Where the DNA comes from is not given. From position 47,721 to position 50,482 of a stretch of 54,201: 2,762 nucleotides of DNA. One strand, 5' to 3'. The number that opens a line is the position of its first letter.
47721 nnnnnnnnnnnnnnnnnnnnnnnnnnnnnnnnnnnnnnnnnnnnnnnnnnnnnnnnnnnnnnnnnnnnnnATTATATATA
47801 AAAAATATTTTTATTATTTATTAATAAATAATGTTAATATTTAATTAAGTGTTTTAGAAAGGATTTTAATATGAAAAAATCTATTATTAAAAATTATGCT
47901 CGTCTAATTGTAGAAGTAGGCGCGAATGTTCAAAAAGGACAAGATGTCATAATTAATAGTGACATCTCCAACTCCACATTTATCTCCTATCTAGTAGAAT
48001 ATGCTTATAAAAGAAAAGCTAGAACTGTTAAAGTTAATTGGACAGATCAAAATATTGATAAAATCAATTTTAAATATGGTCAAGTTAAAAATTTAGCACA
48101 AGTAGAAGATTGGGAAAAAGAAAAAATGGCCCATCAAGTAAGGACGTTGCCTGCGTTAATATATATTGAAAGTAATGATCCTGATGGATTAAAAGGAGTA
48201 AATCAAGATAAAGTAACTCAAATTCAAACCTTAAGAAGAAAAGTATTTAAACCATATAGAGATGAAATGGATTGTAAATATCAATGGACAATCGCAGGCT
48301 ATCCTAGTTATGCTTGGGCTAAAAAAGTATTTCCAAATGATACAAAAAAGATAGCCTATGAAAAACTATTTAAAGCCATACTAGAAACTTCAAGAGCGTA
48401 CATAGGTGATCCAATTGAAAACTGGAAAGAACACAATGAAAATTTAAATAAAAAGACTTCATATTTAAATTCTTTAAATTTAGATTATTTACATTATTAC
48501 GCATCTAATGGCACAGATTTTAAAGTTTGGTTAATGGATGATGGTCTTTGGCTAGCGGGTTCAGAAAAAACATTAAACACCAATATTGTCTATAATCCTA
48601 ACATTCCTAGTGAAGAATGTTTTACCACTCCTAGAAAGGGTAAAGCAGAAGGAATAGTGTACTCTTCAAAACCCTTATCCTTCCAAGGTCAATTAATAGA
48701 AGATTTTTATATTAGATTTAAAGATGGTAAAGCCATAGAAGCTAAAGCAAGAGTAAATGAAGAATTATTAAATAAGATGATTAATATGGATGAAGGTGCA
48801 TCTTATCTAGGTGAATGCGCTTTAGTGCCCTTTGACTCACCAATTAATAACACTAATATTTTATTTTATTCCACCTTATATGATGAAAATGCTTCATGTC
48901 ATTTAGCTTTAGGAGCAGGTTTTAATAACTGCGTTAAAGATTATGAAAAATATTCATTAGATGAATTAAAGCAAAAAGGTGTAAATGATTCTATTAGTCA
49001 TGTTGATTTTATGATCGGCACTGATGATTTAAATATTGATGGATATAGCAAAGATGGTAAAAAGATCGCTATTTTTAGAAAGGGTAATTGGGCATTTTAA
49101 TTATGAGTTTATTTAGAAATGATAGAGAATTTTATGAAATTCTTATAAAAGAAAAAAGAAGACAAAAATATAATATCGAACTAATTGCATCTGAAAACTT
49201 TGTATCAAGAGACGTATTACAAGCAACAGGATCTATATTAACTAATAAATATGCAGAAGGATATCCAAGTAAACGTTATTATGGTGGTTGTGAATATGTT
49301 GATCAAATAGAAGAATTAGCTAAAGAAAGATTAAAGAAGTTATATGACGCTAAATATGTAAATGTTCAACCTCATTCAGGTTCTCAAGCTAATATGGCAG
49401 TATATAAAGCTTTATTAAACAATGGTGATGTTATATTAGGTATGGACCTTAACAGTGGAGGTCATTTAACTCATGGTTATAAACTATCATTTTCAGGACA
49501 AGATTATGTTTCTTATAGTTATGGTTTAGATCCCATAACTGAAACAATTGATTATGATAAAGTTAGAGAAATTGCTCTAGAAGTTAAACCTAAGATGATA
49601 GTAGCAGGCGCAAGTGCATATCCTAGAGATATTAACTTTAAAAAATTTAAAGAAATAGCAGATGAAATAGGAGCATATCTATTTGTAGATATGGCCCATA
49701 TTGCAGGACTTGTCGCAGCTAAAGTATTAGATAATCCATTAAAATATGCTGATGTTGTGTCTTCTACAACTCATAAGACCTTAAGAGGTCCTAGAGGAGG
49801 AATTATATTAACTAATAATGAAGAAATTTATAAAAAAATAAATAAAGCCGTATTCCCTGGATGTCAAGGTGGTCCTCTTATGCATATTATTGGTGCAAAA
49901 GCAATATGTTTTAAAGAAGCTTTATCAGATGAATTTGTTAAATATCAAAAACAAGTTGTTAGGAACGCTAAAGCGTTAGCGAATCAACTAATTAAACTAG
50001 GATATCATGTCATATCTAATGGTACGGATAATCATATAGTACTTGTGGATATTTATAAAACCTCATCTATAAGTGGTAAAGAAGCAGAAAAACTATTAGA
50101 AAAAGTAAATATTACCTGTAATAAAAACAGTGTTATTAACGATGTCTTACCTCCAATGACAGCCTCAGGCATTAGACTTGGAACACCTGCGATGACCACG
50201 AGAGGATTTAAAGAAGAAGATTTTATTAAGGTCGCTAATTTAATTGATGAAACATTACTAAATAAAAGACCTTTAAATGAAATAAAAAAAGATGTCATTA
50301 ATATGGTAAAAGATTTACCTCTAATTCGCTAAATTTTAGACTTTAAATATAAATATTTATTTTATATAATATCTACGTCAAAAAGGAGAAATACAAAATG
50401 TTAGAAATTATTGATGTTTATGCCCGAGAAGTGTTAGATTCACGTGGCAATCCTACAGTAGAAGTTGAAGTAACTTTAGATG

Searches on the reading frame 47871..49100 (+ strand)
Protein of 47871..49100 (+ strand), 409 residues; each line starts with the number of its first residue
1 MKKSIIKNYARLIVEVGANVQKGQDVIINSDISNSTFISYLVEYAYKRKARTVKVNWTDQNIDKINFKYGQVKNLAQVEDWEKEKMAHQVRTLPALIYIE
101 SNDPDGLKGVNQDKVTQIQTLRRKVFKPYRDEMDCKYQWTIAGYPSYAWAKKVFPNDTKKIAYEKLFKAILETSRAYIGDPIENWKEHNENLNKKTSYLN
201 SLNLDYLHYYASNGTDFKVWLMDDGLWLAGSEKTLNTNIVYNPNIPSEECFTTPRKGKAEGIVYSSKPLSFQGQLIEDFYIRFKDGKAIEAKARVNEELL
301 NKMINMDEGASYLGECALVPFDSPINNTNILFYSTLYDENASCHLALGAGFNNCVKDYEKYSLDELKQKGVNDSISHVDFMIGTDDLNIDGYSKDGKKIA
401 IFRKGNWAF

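Call 23: search_protein_families(library=pfam, proteins=[window:47871-49100:+], max_evalue=0.001)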
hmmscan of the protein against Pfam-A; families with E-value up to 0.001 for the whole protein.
window:47871-49100:+ (409 aa): 1 family
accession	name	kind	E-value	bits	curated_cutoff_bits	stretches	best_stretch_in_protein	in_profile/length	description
PF02073.20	Peptidase_M29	-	3.3e-152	507.4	27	1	4-407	3-406/406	Thermophilic metalloprotease (M29)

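Call 25: find_homologous_proteins(query=window:47871-49100:+, max_evalue=1e-30)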
Query window:47871-49100:+ (409 aa): 8000 proteins with E <= 1e-30 among 8000 candidates; the best 120 are listed.
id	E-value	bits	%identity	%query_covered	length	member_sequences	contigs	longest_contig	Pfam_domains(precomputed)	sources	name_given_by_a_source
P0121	1.3e-277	938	100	100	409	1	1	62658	PF02073.21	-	-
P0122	5.7e-199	679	71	100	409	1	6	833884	PF02073.21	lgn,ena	-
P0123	6.8e-199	679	71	100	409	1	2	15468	PF02073.21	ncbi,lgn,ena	-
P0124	7.7e-199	679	71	100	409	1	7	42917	PF02073.21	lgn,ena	-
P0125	1.2e-198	678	71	100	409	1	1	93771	PF02073.21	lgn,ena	-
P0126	1.9e-198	678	71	100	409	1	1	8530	PF02073.21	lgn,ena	-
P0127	2.1e-198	677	71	100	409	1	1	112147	PF02073.21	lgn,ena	-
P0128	3.1e-198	677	71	100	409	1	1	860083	PF02073.21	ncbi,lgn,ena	-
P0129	4.0e-198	677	71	100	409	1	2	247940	PF02073.21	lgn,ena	-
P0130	4.9e-198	676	71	100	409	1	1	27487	PF02073.21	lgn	-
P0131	5.8e-198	676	71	100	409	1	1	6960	PF02073.21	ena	-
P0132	1.3e-197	675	71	100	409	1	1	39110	PF02073.21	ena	-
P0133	4.4e-197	673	70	100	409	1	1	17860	PF02073.21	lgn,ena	-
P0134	4.7e-197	673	70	100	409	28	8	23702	PF02073.21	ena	-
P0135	1.1e-175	603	63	100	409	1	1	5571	PF02073.21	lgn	-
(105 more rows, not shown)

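Call 26: find_encoding_contigs(protein=P0128, flank=10000, max_places=3)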
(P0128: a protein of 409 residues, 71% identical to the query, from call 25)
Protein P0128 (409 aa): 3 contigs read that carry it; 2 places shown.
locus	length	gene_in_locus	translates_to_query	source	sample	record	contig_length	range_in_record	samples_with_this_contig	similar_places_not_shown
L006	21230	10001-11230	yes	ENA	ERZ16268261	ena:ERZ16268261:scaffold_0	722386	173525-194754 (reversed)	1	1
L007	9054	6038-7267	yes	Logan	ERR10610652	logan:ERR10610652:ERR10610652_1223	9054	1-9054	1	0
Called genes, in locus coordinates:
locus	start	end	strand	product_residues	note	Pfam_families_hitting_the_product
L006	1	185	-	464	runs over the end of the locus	-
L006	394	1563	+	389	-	PF13439:Glyco_transf_4, PF00534:Glycos_transf_1, PF13692:Glyco_trans_1_4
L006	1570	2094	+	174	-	-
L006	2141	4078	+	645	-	PF02368:Big_2 (faint), PF22359:Big-like (weak), PF13629:T2SS-T3SS_pil_N (faint)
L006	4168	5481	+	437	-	PF00535:Glycos_transf_2 (weak), PF13641:Glyco_tranf_2_3, PF13632:Glyco_trans_2_3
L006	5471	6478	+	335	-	PF00005:ABC_tran, PF13304:AAA_21 (weak)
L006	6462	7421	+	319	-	PF01061:ABC2_membrane, PF12698:ABC2_membrane_3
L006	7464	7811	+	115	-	PF00392:GntR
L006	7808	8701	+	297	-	PF02463:SMC_N (faint), PF00005:ABC_tran, PF13304:AAA_21 (weak)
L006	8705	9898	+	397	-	-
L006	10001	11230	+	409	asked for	PF02073:Peptidase_M29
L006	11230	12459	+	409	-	PF00464:SHMT, PF00155:Aminotran_1_2, PF01041:DegT_DnrJ_EryC1 (faint)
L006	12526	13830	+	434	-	PF03952:Enolase_N, PF00113:Enolase_C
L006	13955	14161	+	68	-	-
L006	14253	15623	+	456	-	PF00171:Aldedh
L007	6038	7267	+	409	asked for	PF02073:Peptidase_M29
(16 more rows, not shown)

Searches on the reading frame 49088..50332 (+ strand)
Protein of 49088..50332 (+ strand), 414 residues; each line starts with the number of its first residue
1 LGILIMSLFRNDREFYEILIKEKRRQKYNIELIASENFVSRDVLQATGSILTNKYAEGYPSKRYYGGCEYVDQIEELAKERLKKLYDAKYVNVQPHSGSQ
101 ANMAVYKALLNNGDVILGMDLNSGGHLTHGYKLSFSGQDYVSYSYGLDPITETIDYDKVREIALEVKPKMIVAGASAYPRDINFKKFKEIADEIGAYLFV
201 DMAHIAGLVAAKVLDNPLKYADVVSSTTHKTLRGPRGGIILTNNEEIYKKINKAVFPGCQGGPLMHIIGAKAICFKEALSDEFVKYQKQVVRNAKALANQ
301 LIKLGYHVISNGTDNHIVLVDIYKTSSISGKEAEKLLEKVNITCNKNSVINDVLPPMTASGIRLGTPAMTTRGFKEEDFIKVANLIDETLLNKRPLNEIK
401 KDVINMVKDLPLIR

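Call 23: search_protein_families(library=pfam, proteins=[window:49088-50332:+], max_evalue=0.001)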
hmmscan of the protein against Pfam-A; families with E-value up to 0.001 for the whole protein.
window:49088-50332:+ (414 aa): 4 families
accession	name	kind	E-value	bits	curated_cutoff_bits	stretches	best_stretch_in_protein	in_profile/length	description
PF00464.25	SHMT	-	1.5e-167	557.7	27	1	10-386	3-399/399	Serine hydroxymethyltransferase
PF00155.27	Aminotran_1_2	-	2.7e-09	37.1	19.7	1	68-350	41-336/361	Aminotransferase class I and II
PF01212.27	Beta_elim_lyase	-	0.00022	21.1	27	0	152-317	116-282/288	Beta-eliminating lyase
PF01041.23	DegT_DnrJ_EryC1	-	0.00034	20.4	19.8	1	147-260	93-204/360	DegT/DnrJ/EryC1/StrS aminotransferase family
